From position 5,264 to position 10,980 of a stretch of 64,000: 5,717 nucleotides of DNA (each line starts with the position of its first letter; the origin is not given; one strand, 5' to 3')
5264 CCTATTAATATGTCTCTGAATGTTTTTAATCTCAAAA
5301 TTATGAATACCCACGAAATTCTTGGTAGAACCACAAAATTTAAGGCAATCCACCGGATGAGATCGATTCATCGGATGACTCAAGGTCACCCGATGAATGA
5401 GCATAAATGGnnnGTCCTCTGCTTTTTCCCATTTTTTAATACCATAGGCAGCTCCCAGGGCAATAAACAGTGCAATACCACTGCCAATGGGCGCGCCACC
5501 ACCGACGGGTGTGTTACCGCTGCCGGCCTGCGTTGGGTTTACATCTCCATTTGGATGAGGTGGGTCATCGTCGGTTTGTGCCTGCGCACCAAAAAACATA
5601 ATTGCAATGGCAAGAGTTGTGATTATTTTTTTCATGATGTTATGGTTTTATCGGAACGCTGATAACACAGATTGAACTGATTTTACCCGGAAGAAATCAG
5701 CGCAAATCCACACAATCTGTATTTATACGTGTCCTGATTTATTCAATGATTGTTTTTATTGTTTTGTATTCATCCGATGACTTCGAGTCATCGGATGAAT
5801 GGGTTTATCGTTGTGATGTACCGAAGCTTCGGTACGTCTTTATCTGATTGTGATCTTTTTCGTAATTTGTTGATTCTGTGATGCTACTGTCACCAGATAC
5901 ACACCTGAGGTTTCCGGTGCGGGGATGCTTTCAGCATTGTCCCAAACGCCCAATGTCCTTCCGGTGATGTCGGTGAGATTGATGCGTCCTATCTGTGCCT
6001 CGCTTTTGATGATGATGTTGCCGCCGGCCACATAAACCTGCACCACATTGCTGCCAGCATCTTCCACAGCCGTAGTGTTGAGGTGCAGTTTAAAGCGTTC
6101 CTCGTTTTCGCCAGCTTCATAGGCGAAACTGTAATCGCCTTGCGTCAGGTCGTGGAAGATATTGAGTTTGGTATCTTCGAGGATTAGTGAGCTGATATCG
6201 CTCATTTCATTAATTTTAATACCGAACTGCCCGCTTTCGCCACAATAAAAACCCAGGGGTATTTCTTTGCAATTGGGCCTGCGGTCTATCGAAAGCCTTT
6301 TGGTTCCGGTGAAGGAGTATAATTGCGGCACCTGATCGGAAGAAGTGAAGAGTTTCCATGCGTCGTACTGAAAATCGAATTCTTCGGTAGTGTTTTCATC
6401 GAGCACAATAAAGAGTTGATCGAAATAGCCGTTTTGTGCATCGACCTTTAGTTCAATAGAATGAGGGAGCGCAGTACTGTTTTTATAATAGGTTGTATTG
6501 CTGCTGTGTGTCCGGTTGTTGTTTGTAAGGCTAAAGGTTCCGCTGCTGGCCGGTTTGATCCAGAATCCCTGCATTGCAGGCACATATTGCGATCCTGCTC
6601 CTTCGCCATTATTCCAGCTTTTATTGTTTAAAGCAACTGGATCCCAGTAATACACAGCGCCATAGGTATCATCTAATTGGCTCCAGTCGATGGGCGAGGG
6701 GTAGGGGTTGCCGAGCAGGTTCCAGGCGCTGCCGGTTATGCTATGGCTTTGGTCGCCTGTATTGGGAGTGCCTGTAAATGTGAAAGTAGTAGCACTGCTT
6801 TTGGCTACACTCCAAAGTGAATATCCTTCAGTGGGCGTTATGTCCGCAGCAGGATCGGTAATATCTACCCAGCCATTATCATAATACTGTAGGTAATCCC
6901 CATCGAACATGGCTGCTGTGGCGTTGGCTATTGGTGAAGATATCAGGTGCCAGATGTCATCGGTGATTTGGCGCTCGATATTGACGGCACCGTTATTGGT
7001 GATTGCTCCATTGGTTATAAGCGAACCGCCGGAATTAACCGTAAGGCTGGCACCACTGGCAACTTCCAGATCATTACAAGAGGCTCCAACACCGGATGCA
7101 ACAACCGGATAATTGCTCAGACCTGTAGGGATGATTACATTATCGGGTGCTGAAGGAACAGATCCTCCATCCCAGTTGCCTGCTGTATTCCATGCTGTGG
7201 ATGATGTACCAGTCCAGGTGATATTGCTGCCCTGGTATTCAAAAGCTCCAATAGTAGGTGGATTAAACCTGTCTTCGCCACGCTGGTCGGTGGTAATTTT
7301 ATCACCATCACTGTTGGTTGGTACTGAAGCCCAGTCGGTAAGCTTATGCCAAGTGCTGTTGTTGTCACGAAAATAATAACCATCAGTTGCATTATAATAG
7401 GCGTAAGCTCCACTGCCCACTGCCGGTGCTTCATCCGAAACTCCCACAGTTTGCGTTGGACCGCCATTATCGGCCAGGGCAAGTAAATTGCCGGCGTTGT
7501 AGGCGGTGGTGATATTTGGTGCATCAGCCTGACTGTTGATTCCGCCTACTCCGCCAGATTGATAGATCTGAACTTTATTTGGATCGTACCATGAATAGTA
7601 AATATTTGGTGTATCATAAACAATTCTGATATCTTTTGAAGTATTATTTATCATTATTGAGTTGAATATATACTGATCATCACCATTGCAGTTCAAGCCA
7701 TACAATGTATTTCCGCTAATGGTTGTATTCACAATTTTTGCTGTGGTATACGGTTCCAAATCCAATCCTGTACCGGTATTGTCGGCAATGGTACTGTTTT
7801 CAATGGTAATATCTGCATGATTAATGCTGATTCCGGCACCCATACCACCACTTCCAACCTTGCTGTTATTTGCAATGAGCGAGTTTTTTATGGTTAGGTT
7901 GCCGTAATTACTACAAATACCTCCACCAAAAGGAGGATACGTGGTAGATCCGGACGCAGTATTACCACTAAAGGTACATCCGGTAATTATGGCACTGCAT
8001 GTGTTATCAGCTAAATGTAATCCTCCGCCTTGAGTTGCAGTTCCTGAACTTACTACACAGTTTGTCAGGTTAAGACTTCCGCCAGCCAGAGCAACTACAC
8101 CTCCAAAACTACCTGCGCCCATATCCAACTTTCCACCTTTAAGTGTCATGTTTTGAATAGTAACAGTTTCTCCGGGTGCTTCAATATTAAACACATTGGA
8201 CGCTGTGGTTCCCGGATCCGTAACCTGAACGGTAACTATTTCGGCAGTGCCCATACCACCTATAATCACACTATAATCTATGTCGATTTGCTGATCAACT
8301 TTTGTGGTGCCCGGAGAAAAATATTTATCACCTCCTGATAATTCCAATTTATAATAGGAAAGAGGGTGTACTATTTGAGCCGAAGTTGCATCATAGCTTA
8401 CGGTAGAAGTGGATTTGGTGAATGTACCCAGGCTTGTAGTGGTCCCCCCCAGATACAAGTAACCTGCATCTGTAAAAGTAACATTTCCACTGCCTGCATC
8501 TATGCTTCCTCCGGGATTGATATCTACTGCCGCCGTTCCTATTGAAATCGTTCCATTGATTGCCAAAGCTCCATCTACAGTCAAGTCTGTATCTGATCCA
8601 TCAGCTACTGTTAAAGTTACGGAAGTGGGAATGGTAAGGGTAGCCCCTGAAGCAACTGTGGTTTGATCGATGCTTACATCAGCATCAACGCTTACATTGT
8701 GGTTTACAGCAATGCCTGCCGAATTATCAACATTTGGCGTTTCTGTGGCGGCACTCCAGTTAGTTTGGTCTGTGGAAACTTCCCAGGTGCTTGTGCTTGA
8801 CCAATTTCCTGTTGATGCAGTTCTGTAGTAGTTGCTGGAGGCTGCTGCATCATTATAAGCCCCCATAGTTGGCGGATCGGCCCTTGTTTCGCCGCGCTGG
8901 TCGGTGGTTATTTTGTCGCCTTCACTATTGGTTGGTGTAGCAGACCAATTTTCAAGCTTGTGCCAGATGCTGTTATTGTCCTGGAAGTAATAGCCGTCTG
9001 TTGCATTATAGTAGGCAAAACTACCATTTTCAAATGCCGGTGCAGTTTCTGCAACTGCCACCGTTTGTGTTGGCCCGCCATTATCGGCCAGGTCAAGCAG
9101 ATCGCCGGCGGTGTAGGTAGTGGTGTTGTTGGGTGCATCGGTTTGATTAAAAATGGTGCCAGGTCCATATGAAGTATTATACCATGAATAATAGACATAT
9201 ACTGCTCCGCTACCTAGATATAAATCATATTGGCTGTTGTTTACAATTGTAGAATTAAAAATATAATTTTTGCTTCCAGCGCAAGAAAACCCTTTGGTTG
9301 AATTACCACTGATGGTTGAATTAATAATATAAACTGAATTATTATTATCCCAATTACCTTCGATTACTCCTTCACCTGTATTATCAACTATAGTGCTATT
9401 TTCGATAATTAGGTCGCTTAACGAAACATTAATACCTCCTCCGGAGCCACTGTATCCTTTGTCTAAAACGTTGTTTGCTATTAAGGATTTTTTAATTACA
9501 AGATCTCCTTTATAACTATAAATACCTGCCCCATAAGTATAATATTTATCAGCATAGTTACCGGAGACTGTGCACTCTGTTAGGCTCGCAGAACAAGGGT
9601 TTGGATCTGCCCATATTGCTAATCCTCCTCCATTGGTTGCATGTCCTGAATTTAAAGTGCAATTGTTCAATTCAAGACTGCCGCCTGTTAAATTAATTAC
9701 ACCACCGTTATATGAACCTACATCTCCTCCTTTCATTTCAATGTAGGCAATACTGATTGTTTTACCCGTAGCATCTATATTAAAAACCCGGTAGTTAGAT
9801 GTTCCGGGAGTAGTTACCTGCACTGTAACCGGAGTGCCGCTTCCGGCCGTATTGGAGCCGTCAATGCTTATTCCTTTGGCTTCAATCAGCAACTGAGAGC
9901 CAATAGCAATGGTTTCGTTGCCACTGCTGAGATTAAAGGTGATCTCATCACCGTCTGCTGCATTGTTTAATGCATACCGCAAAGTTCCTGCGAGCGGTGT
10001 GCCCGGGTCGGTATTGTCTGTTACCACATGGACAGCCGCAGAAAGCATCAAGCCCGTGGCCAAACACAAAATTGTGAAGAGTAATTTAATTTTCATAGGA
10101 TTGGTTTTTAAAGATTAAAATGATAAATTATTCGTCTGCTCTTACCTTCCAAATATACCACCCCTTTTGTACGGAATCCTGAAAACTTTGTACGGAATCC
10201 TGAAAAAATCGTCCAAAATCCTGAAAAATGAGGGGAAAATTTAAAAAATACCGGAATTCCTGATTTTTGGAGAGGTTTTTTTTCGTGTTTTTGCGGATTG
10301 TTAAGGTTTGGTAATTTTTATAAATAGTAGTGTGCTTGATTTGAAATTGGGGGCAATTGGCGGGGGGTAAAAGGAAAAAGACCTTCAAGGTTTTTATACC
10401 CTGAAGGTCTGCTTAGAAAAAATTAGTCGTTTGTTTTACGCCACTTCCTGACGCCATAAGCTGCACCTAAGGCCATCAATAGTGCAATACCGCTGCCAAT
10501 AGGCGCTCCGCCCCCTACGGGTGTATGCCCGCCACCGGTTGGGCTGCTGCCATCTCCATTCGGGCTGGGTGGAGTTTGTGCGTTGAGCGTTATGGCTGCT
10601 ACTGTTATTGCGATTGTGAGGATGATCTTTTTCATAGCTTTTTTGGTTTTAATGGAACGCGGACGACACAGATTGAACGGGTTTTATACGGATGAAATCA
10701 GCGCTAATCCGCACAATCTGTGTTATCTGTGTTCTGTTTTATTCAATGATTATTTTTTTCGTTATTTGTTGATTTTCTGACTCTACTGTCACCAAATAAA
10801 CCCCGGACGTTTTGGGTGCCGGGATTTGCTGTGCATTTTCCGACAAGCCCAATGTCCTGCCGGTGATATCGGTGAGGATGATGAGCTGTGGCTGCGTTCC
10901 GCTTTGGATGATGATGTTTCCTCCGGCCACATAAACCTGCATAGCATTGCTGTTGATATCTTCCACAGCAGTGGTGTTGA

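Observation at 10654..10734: Conserved ~80-nt inverted-repeat element between the cargo stop codon and the mini-gene start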

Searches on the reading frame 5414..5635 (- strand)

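Call 12: search_protein_families(library=ncbifam, proteins=[window:5414-5635:-], max_evalue=1)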
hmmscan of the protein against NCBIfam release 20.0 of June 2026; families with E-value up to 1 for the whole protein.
seq(74 aa): 1 family
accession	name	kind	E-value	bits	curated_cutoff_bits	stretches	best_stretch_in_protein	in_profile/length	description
NF046080.1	PID_CTERM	domain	0.00011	22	26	1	49-68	2-21/25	PID-CTERM protein-sorting domain-containing protein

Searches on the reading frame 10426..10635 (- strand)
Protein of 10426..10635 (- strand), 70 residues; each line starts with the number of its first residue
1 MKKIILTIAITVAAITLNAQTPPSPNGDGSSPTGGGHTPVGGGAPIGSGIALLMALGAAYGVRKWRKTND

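Call 12: search_protein_families(library=ncbifam, proteins=[window:10426-10635:-], max_evalue=1)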
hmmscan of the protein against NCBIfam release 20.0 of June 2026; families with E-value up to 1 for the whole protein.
seq(70 aa): 3 families
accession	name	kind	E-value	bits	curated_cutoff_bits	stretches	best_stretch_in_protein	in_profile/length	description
NF046080.1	PID_CTERM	domain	1.3e-06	28.1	26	1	45-67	2-24/25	PID-CTERM protein-sorting domain-containing protein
NF050011.2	PFE_CTERM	equivalog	0.0066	17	24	1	53-68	12-27/28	PFE-CTERM domain-containing protein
NF038373.1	cittilin_RiPP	subfamily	0.43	11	34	1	1-10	1-10/27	cittilin family RiPP precursor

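Call 13: search_protein_families(library=pfam, proteins=[window:10426-10635:-], max_evalue=0.01)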
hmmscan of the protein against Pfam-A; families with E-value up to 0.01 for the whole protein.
seq(70 aa): 0 families

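Call 34: find_homologous_proteins(query=window:10426-10635:-, max_evalue=0.001)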
Query seq(70 aa) (70 aa): 242 proteins with E <= 0.001 among 279 candidates; the best 120 are listed.
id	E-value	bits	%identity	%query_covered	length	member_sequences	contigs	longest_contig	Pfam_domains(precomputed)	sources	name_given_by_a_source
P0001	1.2e-37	144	100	100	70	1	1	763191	PF28310.1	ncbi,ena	-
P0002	3.2e-28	114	77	100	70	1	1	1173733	-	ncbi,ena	-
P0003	1.1e-27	113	74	100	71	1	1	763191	PF28310.1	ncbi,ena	-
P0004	2.7e-26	108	74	100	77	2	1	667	-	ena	-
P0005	3.5e-26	108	78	93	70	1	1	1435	-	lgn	-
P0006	4.3e-25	105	72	100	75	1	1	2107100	-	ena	-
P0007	8.0e-24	100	67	100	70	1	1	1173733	-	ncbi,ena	-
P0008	4.8e-22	95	64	100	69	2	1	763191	PF28310.1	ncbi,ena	-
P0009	6.9e-22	94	67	100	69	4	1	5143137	-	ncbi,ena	-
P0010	3.0e-21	92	66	100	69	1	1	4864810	PF28310.1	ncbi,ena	-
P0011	4.7e-21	92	69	100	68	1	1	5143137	-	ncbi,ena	-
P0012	2.8e-20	89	72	96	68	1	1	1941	-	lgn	-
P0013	4.2e-20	89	69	100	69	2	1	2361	-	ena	-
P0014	4.3e-20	89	64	100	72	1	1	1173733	-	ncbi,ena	-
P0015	6.6e-20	88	72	91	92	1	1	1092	-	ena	-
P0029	8.7e-16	75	59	100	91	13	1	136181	-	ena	-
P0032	2.9e-14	70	48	93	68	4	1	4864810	-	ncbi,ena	-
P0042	1.5e-11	62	54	86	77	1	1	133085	-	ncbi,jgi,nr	ncbi:MAG: hypothetical protein GXO89_02750 [Chlorobi bacterium]|nr:hypothetical protein [Chlorobiota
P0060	4.7e-10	57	51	100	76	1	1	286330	PF28310.1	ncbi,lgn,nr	ncbi:MAG: hypothetical protein KQI35_14565 [Bacteroidetes bacterium]|nr:hypothetical protein [Bacter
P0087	7.0e-9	53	76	30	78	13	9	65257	-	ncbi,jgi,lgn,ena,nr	ncbi:MAG: hypothetical protein Q8S18_04375 [Bacteroidales bacterium]|nr:hypothetical protein [Bacter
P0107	3.2e-8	51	-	-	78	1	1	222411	PF28310.1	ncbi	-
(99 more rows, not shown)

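Call 35: find_encoding_contigs(protein=P0060, flank=3000, max_places=2)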
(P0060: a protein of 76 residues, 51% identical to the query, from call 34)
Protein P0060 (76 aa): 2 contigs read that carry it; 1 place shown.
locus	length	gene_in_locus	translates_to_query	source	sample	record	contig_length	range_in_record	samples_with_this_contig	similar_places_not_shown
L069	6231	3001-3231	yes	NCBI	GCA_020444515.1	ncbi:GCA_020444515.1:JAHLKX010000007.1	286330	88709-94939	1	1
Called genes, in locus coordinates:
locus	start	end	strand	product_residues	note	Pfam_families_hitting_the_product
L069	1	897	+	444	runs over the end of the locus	PF01554:MatE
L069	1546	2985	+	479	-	-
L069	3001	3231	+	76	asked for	PF28310:PID_CTERM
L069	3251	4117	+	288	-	-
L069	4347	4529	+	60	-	-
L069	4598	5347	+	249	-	PF19458:DUF5995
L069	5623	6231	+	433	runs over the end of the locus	PF02310:B12-binding, PF04055:Radical_SAM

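Call 36: find_encoding_contigs(protein=P0042, flank=3000, max_places=2)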
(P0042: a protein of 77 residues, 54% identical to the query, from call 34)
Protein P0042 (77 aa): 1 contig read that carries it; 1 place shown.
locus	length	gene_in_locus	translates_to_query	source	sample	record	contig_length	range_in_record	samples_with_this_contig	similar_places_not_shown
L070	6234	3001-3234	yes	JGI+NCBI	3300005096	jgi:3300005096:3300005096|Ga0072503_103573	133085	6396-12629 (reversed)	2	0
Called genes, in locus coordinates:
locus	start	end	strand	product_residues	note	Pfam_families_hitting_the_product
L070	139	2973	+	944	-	PF13385:Laminin_G_3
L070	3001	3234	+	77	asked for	-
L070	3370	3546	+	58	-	-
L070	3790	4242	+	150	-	PF14539:DUF4442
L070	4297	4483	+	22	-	-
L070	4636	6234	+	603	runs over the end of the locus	PF00501:AMP-binding, PF23562:AMP-binding_C_3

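Call 37: find_encoding_contigs(protein=P0029, flank=3000, max_places=2)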
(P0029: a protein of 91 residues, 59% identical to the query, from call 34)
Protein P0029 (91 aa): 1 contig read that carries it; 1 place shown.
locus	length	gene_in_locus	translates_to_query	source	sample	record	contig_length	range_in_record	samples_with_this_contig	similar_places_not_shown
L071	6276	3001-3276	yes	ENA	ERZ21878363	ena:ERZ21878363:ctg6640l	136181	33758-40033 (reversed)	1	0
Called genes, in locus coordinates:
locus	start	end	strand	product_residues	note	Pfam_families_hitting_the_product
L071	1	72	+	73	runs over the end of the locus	-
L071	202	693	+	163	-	PF18962:Por_Secre_tail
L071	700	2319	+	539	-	PF07603:Lcl_C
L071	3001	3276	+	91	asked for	-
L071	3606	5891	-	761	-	PF13884:Peptidase_S74 (weak)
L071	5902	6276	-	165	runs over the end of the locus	PF18962:Por_Secre_tail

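Call 53: find_encoding_contigs(protein=P0007, flank=1500, max_places=2)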
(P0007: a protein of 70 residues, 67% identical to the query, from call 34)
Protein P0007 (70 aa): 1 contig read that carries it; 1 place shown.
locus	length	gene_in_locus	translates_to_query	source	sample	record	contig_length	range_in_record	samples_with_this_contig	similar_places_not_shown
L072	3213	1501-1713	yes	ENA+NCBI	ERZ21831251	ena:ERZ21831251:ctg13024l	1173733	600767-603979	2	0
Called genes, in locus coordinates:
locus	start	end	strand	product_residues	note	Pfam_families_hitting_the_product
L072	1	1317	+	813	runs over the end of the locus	PF07581:Glug (faint)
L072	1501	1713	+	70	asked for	-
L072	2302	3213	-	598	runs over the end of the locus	PF18962:Por_Secre_tail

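Call 54: find_encoding_contigs(protein=P0032, flank=1500, max_places=4)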
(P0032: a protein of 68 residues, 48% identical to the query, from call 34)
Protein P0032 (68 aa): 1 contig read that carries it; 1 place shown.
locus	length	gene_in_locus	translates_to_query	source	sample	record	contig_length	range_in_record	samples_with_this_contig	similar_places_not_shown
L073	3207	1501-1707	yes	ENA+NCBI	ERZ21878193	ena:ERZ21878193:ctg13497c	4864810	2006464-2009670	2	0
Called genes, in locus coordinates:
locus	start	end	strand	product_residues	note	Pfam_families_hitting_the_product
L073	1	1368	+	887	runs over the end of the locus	PF14312:FG-GAP_2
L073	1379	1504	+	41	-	-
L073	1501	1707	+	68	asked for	-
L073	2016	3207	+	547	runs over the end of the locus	PF01609:DDE_Tnp_1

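Call 57: find_encoding_contigs(protein=P0001, flank=500, max_places=2)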
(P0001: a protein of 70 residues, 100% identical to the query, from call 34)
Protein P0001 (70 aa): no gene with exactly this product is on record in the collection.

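Call 58: find_encoding_contigs(protein=P0003, flank=2500, max_places=2)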
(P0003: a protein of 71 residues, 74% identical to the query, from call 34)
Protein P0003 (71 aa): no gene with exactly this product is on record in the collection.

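Call 59: list_cluster_members(proteins=[P0001, P0003])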
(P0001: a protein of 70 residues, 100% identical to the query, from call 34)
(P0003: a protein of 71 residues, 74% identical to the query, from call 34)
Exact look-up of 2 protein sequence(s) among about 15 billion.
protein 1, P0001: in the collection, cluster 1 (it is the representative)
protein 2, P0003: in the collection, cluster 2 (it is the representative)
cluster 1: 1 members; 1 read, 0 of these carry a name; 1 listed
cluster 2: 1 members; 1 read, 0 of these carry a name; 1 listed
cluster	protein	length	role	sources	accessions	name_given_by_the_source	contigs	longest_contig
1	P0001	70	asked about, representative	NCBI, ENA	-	-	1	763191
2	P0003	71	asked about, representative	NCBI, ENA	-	-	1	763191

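Call 67: find_encoding_contigs(protein=P0087, flank=1500, max_places=3)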
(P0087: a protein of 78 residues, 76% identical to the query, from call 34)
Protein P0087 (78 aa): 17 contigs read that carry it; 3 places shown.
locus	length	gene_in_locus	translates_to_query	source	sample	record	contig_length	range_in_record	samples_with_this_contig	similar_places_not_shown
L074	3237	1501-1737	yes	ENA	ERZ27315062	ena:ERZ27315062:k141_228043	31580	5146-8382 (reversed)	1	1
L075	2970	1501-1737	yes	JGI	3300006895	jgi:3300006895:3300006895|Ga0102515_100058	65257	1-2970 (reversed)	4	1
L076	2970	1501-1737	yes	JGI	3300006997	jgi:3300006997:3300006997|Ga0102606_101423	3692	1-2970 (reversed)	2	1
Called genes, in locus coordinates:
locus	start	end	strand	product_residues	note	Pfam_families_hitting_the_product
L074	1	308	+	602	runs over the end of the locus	PF18998:Flg_new_2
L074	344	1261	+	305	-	PF18962:Por_Secre_tail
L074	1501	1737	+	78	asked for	-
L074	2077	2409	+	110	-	PF01541:GIY-YIG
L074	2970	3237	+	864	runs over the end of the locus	PF18962:Por_Secre_tail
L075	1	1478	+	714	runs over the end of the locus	PF18962:Por_Secre_tail (weak)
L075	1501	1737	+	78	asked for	-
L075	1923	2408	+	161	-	PF01541:GIY-YIG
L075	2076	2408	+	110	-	PF01541:GIY-YIG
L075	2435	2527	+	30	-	-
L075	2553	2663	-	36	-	-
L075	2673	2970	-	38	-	?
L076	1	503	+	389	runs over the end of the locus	-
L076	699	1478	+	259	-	PF18962:Por_Secre_tail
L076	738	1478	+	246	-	PF18962:Por_Secre_tail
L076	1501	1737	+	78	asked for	-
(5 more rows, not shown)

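Call 68: find_encoding_contigs(protein=P0107, flank=1500, max_places=2)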
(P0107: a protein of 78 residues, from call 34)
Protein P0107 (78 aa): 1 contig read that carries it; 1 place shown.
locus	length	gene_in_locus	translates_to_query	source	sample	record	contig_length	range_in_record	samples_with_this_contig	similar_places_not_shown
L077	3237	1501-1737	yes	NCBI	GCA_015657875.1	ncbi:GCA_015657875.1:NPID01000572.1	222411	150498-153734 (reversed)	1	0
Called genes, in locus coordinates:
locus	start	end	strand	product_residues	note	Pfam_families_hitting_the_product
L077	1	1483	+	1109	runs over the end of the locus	PF00932:LTD, PF18962:Por_Secre_tail (weak)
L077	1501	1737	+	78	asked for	PF28310:PID_CTERM (weak)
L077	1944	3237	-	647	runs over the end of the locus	PF01839:FG-GAP (faint), PF14783:BBS2_Mid (faint), PF13517:FG-GAP_3, PF18962:Por_Secre_tail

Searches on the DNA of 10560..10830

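Call 28: search_rna_families(source=window, start=10560, end=10830, threshold=evalue, max_evalue=10, show_alignments=3)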
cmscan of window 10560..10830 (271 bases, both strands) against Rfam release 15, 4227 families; matches with E-value up to 10: 5.
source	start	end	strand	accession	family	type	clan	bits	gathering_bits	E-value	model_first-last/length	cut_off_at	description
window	10645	10744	+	RF03777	MIR533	Gene; miRNA;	-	18.7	80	0.14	1-125/125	no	MIR533 microRNA precursor family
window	10640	10750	+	RF03672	MIR840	Gene; miRNA;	-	18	150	0.69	1-147/147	no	MIR840 microRNA precursor family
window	10642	10747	+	RF04128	MIR8562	Gene; miRNA;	-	17.3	211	0.46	1-242/242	no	MIR8562 microRNA precursor family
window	10629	10658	-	RF01319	CRISPR-DR6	Gene; CRISPR;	-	16.6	39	0.75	1-30/30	no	CRISPR RNA direct repeat element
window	10739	10799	+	RF01182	SNORD11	Gene; snRNA; snoRNA; CD-box;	CL00103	14.8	55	5.7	1-84/84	no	Small nucleolar RNA SNORD11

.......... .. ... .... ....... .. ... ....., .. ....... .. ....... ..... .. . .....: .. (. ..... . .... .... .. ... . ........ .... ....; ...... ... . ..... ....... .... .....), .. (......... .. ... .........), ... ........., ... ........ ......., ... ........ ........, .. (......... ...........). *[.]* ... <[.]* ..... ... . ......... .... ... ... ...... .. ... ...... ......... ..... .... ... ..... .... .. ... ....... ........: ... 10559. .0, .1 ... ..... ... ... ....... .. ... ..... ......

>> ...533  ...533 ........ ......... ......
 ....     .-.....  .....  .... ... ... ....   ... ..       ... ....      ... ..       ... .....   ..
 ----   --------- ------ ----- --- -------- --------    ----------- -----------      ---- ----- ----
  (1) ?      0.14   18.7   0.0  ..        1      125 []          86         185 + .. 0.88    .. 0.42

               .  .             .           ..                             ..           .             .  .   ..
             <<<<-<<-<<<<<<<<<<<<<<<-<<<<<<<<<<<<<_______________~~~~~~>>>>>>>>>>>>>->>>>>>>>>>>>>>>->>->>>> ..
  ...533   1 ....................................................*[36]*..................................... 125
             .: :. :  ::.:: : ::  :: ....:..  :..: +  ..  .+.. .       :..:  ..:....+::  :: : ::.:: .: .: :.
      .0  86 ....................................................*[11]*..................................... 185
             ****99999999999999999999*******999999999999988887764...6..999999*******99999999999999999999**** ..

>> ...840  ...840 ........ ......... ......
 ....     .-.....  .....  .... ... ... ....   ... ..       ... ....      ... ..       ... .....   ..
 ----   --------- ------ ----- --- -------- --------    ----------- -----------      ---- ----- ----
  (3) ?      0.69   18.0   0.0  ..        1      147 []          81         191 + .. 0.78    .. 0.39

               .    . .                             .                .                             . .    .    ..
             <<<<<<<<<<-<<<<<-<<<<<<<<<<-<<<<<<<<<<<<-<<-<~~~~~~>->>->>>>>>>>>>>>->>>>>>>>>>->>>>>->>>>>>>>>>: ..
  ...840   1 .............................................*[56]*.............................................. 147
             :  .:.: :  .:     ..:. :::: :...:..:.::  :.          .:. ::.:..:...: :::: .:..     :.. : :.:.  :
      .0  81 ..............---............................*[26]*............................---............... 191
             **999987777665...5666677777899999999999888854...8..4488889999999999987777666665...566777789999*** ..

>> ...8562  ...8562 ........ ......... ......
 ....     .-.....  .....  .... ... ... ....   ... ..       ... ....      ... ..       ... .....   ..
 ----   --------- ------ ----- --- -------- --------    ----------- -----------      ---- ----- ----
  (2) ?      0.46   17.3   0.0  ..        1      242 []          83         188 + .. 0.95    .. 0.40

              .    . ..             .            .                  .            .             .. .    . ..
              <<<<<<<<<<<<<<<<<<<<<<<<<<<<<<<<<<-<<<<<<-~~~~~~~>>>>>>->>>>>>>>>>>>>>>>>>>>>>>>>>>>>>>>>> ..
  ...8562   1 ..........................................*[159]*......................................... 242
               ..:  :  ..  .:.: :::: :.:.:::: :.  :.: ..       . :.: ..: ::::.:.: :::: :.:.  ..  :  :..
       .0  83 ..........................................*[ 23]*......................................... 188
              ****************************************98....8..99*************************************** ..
